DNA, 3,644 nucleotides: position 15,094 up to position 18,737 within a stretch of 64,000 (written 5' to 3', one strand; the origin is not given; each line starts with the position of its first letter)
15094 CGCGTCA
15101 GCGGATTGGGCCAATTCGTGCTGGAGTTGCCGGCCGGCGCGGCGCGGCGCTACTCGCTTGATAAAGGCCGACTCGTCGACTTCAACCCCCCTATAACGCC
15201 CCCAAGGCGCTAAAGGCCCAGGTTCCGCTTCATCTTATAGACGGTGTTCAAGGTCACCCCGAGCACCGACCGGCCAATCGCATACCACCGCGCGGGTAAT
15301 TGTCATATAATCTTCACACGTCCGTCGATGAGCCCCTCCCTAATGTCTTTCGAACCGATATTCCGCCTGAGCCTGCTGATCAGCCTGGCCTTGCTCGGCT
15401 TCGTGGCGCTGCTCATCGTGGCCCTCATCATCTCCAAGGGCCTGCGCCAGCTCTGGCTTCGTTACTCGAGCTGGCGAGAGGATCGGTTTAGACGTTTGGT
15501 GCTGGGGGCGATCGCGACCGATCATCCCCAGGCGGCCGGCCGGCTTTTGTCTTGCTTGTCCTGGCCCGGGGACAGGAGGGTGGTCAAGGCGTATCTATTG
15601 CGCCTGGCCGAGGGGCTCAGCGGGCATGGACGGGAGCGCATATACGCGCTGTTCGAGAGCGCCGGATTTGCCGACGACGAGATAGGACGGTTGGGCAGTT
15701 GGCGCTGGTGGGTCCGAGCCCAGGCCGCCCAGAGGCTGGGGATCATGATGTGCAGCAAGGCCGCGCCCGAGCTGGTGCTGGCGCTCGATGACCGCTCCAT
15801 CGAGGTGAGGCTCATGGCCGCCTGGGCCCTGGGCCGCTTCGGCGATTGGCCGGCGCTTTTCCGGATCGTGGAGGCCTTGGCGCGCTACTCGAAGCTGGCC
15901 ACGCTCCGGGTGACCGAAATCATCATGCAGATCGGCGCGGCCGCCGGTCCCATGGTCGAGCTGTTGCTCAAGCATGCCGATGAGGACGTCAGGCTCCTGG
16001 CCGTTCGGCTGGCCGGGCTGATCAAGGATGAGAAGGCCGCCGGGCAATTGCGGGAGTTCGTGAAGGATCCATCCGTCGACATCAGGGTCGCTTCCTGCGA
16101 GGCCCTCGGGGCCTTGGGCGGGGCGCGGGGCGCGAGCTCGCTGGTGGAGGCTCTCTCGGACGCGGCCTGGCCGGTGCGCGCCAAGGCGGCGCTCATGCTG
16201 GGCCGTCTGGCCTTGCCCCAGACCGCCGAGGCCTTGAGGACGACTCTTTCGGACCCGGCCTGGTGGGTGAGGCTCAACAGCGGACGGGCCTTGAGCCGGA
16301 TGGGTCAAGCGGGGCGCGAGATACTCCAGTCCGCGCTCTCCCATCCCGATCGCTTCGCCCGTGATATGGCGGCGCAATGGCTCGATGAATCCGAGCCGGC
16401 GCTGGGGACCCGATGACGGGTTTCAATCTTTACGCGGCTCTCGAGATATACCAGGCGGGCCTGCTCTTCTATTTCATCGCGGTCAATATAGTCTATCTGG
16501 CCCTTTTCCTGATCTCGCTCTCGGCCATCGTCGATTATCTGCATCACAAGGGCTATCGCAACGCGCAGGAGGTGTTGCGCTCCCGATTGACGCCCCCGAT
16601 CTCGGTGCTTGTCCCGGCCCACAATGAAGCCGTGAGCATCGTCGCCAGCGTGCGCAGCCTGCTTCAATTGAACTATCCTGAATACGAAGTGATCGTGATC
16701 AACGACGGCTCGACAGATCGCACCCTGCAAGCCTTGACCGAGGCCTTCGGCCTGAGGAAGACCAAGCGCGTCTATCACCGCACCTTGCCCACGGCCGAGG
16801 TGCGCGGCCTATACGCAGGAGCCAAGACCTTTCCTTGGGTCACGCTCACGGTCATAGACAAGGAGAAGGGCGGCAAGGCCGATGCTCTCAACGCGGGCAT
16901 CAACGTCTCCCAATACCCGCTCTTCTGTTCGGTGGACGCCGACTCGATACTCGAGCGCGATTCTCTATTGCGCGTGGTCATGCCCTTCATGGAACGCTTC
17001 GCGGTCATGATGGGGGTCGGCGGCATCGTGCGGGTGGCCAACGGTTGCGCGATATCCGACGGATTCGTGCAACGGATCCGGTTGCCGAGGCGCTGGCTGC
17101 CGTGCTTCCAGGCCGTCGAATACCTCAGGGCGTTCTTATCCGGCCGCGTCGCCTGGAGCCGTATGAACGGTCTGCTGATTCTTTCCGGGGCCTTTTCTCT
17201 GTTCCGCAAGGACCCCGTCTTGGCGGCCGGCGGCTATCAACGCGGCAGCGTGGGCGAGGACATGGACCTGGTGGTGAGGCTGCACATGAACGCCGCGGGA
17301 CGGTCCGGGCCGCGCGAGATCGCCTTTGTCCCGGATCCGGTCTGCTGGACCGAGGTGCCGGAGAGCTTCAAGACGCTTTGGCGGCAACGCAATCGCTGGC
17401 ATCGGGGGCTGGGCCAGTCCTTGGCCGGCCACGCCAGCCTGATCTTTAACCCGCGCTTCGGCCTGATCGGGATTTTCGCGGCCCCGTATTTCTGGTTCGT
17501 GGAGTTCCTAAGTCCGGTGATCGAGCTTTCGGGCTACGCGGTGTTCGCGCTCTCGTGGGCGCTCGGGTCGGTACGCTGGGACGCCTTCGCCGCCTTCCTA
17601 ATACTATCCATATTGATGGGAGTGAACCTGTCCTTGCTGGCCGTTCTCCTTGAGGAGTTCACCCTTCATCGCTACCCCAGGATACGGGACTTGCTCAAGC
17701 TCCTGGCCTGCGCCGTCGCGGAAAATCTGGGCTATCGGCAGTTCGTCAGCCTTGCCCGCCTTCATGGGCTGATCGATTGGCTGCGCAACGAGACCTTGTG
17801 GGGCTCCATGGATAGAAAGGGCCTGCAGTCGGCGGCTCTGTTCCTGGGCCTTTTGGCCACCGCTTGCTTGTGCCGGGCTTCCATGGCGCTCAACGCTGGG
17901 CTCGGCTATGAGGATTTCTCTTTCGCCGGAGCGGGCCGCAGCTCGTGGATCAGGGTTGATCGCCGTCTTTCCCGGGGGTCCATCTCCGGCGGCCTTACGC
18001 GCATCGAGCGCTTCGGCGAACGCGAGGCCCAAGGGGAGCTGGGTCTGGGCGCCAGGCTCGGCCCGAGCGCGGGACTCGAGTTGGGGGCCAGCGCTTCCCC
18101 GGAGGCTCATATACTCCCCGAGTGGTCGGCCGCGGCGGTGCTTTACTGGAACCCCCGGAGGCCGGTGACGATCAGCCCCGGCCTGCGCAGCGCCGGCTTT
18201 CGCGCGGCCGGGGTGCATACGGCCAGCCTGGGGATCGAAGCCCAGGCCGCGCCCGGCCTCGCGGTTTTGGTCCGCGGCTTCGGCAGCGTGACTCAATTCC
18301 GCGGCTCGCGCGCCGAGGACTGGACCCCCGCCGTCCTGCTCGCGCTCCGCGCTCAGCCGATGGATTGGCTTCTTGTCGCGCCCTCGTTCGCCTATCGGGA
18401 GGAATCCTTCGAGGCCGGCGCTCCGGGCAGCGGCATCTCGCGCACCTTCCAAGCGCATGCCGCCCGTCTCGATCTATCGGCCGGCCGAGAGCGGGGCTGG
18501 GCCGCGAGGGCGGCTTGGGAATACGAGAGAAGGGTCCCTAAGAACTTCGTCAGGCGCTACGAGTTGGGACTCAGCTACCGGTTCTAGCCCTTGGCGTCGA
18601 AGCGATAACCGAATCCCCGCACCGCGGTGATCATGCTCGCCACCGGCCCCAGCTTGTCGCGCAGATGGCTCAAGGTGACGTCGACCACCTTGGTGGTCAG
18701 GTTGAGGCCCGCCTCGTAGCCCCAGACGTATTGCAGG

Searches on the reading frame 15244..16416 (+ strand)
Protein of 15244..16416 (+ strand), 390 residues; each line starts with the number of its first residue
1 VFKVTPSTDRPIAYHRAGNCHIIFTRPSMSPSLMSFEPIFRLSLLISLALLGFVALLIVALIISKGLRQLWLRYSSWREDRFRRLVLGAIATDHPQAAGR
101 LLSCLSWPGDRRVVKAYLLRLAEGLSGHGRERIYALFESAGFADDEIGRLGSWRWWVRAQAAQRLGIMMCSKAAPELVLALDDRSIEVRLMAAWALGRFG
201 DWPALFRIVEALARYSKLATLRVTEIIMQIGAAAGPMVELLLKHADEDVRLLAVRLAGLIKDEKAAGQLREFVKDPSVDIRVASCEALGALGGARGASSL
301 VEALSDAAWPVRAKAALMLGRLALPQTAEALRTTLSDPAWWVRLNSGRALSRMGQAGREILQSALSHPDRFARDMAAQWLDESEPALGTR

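Call 88: search_protein_families(library=pfam, max_evalue=0.00001, proteins=[window:15244-16416:+])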
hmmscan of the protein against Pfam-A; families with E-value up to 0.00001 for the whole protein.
window:15244-16416:+ (390 aa): 4 families
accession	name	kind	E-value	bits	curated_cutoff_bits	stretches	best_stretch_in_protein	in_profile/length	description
PF13646.12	HEAT_2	-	4e-30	104.4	27.7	3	237-306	4-73/88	HEAT repeats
PF02985.28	HEAT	-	4.7e-19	67.1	23.5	0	175-200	3-28/31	HEAT repeat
PF13513.12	HEAT_EZ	-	6.2e-08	33.4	27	0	164-199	20-55/55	HEAT-like repeat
PF03130.22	HEAT_PBS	-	1.7e-07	31.5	20.9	0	188-201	1-14/27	PBS lyase HEAT-like repeat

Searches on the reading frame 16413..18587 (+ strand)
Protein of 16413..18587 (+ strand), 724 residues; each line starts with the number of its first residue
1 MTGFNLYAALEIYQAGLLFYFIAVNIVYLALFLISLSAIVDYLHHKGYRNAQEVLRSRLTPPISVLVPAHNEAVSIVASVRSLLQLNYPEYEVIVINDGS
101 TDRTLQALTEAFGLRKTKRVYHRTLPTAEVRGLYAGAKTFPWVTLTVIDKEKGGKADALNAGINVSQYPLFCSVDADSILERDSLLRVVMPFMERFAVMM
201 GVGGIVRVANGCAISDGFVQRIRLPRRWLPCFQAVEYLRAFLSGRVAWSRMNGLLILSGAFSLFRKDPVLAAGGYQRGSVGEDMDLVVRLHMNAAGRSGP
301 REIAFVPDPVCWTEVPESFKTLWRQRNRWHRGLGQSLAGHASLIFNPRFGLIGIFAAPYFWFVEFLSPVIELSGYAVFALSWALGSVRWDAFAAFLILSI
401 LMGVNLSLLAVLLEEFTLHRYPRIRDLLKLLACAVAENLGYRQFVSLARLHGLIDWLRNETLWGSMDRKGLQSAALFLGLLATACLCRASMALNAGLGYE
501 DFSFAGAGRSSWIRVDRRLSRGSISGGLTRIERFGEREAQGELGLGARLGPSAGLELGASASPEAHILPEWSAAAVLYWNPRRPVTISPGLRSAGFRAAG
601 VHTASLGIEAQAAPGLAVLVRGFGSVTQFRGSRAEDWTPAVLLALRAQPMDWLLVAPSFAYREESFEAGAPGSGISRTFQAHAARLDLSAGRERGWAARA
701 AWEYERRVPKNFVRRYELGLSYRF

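Call 39: search_protein_families(library=pfam, max_evalue=0.0001, proteins=[window:16413-18587:+])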
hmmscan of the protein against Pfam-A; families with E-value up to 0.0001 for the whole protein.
window:16413-18587:+ (724 aa): 6 families
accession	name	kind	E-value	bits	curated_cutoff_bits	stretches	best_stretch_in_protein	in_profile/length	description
PF13641.12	Glyco_tranf_2_3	-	2.5e-25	90.3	27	1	61-332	1-230/230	Glycosyltransferase like family 2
PF00535.33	Glycos_transf_2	-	4.7e-20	72.6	23.3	1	64-124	1-61/168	Glycosyl transferase family 2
PF13632.12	Glyco_trans_2_3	-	1.7e-13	51.3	27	1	174-384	5-192/198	Glycosyl transferase family group 2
PF19413.5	YaiO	-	4.2e-08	33.8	23.9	1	511-606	23-118/173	YaiO membrane beta barrel domain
PF03142.21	Chitin_synth_2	-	2.6e-07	30.1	27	0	301-411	342-447/527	Chitin synthase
PF13506.12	Glyco_transf_21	-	6.7e-05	22.9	21.7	0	155-331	18-174/174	Glycosyl transferase family 21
